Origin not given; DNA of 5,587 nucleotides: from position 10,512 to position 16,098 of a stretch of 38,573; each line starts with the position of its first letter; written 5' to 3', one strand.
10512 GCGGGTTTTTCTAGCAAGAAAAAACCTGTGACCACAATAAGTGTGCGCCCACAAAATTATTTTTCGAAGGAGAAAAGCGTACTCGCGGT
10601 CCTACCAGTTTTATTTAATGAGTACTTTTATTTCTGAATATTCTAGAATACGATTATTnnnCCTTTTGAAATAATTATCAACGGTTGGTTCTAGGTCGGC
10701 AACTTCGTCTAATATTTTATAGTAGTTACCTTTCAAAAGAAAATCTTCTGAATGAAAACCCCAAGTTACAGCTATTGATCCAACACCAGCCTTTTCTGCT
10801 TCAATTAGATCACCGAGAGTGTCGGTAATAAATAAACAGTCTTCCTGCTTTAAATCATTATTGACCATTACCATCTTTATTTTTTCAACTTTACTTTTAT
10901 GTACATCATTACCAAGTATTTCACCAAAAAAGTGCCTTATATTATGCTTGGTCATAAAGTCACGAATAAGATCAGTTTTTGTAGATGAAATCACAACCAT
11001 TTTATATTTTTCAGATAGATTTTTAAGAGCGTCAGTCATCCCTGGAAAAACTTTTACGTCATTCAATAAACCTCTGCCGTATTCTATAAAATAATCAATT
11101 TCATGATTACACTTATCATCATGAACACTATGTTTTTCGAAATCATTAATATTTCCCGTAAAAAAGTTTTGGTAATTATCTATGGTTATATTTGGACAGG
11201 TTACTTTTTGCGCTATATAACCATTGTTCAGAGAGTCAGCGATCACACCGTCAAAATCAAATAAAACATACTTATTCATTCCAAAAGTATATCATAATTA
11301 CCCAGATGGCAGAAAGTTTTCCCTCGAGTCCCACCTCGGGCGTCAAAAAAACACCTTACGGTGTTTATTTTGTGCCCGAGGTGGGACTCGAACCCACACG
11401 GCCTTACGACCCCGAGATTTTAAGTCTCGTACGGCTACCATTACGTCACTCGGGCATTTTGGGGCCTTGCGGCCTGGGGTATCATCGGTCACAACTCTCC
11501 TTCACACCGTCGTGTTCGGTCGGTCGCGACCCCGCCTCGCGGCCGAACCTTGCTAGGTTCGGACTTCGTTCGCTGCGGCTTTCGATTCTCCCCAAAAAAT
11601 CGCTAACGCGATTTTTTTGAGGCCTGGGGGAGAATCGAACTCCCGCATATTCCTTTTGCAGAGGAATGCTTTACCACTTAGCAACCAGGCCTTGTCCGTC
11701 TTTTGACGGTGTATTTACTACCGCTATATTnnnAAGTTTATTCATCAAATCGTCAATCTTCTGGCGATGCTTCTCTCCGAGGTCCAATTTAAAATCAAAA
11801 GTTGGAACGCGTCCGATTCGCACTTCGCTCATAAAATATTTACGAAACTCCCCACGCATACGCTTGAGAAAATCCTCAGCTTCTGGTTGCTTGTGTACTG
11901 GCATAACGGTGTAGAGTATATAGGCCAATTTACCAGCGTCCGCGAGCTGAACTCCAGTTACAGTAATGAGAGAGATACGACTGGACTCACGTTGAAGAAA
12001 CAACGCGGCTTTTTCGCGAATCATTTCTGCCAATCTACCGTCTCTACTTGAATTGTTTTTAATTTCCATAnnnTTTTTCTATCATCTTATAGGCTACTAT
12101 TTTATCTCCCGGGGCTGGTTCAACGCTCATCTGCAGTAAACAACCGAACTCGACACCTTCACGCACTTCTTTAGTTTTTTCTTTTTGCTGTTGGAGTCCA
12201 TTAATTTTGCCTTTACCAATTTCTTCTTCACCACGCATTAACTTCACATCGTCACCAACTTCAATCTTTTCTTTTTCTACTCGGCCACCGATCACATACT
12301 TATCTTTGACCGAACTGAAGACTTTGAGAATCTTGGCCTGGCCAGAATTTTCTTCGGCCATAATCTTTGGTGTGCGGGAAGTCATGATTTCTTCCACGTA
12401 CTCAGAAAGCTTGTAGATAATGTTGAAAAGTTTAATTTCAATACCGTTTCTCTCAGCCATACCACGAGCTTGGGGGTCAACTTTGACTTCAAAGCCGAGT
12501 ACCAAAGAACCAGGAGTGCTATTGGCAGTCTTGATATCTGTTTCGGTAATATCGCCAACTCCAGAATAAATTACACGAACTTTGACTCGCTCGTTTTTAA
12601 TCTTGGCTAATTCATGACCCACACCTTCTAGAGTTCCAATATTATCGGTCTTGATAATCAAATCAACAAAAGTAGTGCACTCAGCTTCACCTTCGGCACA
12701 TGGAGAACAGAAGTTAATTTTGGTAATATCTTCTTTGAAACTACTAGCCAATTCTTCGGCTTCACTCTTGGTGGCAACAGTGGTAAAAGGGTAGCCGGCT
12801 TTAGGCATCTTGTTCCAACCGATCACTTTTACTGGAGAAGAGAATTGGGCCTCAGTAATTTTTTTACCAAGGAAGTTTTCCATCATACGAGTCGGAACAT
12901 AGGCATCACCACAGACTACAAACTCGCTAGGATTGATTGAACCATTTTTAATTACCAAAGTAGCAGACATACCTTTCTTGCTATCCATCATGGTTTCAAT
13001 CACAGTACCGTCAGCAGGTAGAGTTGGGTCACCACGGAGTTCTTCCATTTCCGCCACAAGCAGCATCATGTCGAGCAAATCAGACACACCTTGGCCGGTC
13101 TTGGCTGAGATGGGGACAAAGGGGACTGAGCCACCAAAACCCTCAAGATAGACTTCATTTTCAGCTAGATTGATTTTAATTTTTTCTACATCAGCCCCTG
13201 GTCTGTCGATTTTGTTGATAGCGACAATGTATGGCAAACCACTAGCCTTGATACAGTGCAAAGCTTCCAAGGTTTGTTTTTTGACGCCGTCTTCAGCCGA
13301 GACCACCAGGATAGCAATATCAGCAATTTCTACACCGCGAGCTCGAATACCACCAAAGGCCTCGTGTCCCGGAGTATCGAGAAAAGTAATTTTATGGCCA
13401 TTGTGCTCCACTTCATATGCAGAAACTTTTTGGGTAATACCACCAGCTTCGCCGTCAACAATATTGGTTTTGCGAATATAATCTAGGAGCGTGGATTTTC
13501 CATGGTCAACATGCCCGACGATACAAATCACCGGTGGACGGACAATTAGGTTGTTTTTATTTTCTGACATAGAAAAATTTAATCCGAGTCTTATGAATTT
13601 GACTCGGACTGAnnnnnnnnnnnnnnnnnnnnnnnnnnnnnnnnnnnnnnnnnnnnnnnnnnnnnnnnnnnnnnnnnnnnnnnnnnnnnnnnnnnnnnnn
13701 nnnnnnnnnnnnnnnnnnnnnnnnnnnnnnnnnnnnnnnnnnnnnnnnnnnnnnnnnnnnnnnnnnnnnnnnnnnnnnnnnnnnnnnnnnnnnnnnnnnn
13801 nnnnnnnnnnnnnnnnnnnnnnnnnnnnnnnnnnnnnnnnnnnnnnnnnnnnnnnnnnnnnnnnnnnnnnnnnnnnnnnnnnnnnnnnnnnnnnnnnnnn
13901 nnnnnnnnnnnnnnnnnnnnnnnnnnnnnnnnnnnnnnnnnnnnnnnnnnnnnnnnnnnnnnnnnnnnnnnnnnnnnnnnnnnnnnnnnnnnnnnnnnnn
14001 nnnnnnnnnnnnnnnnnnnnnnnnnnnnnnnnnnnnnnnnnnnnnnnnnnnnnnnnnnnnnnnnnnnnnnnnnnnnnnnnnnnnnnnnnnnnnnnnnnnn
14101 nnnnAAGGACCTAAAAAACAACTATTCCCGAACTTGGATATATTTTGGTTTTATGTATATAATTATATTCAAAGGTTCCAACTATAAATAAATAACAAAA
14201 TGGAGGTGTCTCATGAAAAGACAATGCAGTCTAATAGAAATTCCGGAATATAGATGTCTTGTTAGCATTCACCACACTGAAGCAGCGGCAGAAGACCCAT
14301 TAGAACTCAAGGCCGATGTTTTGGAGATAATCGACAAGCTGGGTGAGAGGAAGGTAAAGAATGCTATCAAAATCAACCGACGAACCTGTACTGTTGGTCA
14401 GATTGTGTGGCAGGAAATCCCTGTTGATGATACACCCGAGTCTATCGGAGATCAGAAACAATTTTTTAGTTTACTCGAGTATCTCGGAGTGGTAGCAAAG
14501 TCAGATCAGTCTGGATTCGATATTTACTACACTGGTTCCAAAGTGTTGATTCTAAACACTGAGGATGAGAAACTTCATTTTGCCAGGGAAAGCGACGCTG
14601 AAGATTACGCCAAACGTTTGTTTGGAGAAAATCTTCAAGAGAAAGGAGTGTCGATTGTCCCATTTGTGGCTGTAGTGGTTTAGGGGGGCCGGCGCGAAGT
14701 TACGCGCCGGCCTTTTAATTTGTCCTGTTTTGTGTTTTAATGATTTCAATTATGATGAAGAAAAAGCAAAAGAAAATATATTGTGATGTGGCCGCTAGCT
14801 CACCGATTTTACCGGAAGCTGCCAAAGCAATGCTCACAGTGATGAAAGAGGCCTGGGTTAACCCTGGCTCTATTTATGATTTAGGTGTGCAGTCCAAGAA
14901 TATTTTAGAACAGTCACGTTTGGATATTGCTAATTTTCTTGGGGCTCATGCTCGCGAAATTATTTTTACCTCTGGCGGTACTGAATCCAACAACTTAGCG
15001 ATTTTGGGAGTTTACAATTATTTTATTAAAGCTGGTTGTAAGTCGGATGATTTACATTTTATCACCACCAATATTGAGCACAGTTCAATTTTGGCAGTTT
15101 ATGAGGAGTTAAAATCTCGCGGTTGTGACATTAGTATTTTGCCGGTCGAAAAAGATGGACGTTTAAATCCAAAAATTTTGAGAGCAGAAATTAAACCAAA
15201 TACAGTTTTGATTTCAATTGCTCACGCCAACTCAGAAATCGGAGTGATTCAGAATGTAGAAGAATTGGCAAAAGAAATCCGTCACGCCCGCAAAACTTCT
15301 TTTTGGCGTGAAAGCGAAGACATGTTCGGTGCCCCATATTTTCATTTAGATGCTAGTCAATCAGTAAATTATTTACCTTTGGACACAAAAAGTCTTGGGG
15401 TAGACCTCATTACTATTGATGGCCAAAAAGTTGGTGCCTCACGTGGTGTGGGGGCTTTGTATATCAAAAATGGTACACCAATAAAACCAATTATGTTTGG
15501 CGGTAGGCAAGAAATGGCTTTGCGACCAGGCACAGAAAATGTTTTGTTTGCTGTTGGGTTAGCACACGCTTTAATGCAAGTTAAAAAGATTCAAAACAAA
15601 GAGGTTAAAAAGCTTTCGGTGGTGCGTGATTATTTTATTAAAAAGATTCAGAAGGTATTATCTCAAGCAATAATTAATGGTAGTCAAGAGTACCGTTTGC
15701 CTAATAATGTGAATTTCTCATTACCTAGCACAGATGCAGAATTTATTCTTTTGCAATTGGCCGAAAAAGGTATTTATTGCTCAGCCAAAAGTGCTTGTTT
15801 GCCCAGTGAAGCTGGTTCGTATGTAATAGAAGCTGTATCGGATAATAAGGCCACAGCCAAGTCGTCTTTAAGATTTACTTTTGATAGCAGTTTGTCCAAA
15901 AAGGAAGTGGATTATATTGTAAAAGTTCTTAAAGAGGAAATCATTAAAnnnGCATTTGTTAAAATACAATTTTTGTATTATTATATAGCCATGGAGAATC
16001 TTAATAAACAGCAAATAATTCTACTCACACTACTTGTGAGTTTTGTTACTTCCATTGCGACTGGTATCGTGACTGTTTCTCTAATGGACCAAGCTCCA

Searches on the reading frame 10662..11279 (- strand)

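Call 68: search_protein_families(library=pfam, proteins=[window:10662-11279:-], max_evalue=0.001)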
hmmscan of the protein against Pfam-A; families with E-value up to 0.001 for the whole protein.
window:10662-11279:- (206 aa): 4 families
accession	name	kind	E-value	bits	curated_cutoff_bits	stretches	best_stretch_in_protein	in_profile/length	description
PF13419.12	HAD_2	-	8e-21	75.4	23.8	1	5-171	1-178/178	Haloacid dehalogenase-like hydrolase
PF00702.32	Hydrolase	-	2.6e-08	34.9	26.4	1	3-165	2-191/191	haloacid dehalogenase-like hydrolase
PF06888.18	Put_Phosphatase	-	0.00048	20.1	27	1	5-126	3-124/234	Putative Phosphatase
PF12710.13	HAD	-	0.00052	20.9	27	0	77-158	85-185/189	haloacid dehalogenase-like hydrolase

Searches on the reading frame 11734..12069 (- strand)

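Call 68: search_protein_families(library=pfam, proteins=[window:11734-12069:-], max_evalue=0.001)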
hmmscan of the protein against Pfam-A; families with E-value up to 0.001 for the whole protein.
window:11734-12069:- (112 aa): 1 family
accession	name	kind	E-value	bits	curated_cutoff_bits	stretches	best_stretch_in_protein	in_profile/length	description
PF02033.23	RBFA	-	8.3e-14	52.2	34.7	1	9-108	1-104/105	Ribosome-binding factor A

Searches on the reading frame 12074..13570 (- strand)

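Call 68: search_protein_families(library=pfam, proteins=[window:12074-13570:-], max_evalue=0.001)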
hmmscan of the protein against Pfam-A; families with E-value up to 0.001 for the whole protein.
window:12074-13570:- (499 aa): 7 families
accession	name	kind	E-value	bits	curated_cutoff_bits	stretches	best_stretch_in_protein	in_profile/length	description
PF00009.33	GTP_EFTU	-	1.6e-40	139.1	26.5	1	15-171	6-184/188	Elongation factor Tu GTP binding domain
PF11987.13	IF-2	-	3.3e-27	95.2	27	1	300-392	25-116/117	Translation-initiation factor 2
PF01926.29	MMR_HSR1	-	6.4e-13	49.2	21.9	1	15-120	2-113/113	50S ribosome-binding GTPase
PF22042.2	EF-G_D2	-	1.8e-11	44.4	27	1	185-264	1-83/84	Elongation factor G domain 2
PF02421.24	FeoB_N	-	2.6e-07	30.7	27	1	15-167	3-154/156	Ferrous iron transport protein B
PF00071.28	Ras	-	4.2e-06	26.9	21.6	1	16-169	3-156/162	Ras family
PF03144.31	GTP_EFTU_D2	-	8.7e-05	23.3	30.3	1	426-481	3-60/73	Elongation factor Tu domain 2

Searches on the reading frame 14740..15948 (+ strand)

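Call 68: search_protein_families(library=pfam, proteins=[window:14740-15948:+], max_evalue=0.001)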
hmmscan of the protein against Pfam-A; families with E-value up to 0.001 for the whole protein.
window:14740-15948:+ (403 aa): 1 family
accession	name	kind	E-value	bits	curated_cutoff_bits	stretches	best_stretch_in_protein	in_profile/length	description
PF00266.25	Aminotran_5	-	1.3e-53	182.8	21.5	1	13-392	1-370/371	Aminotransferase class-V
